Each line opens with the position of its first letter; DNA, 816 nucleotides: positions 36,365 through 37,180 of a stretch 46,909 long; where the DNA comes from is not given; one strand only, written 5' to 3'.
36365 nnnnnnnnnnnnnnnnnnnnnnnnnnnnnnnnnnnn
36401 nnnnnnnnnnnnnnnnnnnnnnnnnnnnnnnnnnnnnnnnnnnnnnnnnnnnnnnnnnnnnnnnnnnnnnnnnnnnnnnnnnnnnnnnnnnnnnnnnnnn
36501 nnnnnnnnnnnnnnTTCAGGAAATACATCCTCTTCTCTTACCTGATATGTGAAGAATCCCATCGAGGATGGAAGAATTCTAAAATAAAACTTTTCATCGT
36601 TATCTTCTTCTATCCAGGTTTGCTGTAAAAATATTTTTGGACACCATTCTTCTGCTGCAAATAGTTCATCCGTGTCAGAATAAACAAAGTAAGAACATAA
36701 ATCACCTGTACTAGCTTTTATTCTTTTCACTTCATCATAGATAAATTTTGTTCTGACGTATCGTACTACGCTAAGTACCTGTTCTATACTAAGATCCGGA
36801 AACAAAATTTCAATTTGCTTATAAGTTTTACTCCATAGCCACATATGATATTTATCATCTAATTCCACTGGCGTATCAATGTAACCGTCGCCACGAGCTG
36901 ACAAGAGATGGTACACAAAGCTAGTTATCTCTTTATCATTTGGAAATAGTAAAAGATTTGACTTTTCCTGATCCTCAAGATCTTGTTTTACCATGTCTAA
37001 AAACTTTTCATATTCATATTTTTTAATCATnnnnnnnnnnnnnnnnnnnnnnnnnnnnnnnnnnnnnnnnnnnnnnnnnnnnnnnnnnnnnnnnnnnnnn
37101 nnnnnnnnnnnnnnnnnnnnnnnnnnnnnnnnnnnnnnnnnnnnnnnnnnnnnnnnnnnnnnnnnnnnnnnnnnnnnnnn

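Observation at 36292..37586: Antisense two-gene cassette with a near-consensus promoter and a palindromic operator inside the late operon (TA, abortive-infection or defence candidate)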

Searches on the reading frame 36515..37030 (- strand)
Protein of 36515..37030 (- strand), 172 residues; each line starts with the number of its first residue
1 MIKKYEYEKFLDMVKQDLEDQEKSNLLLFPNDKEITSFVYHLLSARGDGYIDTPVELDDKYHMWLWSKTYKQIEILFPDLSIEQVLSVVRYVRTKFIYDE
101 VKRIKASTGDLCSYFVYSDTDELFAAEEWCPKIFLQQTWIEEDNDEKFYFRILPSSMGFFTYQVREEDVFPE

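Call 58: search_protein_representatives(alignment_id=A3)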
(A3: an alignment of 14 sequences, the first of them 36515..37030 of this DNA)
Query: 14 sequences, 185 profile positions. Proteins with E-value up to 0.001 (for the whole library): 16; up to 1e-10: 5; up to 1e-30: 2. The best 16 are listed.
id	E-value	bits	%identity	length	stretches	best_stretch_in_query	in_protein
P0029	1.9e-89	315.0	-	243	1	1-183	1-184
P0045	2.2e-53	197.5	-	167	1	1-142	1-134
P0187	2.7e-19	86.3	-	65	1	1-75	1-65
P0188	5.8e-13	65.7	-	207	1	44-177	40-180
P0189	3.3e-11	60.0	-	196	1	2-173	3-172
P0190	1.3e-10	58.1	-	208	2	115-182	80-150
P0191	2.9e-10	56.9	-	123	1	63-156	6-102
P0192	3.5e-09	53.4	-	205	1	44-178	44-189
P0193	5.4e-09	52.8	-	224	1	2-174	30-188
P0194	7.9e-08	48.9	-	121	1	69-177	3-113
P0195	7.2e-07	45.8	-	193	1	3-173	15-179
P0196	1.3e-06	45.0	-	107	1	44-117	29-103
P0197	1.4e-06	44.8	-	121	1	45-117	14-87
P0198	1.8e-06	44.5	-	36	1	1-32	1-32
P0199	6.5e-06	42.7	-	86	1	1-42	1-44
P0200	4.6e-04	36.7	-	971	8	69-103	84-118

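Call 60: search_protein_families(library=pfam, proteins=[P0188, P0189, P0190, P0192, P0193, P0195, P0200, P0191, P0194], max_evalue=0.01)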
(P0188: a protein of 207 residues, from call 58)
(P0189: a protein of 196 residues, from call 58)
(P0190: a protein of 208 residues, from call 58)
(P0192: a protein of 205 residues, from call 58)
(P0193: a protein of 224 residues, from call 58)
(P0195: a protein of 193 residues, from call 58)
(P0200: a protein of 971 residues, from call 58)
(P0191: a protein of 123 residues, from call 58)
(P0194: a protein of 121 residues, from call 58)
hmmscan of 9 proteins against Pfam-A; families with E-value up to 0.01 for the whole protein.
P0188 (207 aa): 0 families

P0189 (196 aa): 0 families

P0190 (208 aa): 0 families

P0192 (205 aa): 0 families

P0193 (224 aa): 0 families

P0195 (193 aa): 0 families

P0200 (971 aa): 12 families
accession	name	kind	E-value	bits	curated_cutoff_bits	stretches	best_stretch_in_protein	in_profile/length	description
PF02183.23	HALZ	-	8.9e-25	87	28.1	0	92-118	4-36/43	Homeobox associated leucine zipper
PF07500.19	TFIIS_M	-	1.3e-22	80.8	29.2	0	693-720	54-81/114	Transcription factor S-II (TFIIS), central domain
PF07362.18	CcdA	-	1.7e-14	54.3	22.4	0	870-897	13-40/71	Post-segregation antitoxin CcdA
PF20781.2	TssR_C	-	6.7e-09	36.5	25.7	0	242-289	3-50/141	TssR C-terminal domain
PF09058.15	L27_1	-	3.7e-08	33.5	29.7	0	872-892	9-29/59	L27_1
PF06303.17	MatP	-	5.9e-06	27.1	27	0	710-752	35-77/84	MatP N-terminal domain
PF19011.5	DUF5740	-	6.2e-06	26.9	26.5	0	17-61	32-76/94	Family of unknown function (DUF5740)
PF23032.1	GBD_ELAPOR1-like_3rd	-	1.1e-05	25.8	27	0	182-232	5-55/150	ELAPOR1-like, galactose-binding domain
PF19341.4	B3GALT2_N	-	1.3e-05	26.2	27.5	0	867-906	27-66/81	Beta-1,3-galactosyltransferase 2 N-terminus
PF23856.1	DUF7219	-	0.0017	18.4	27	0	868-885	42-59/61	Family of unknown function (DUF7219)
PF06475.18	Glycolipid_bind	-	0.0052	16.8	25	0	673-720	99-146/180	Putative glycolipid-binding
PF19522.4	DUF6052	-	0.0053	17.5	25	0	264-286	2-24/61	Family of unknown function (DUF6052)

P0191 (123 aa): 0 families

P0194 (121 aa): 0 families
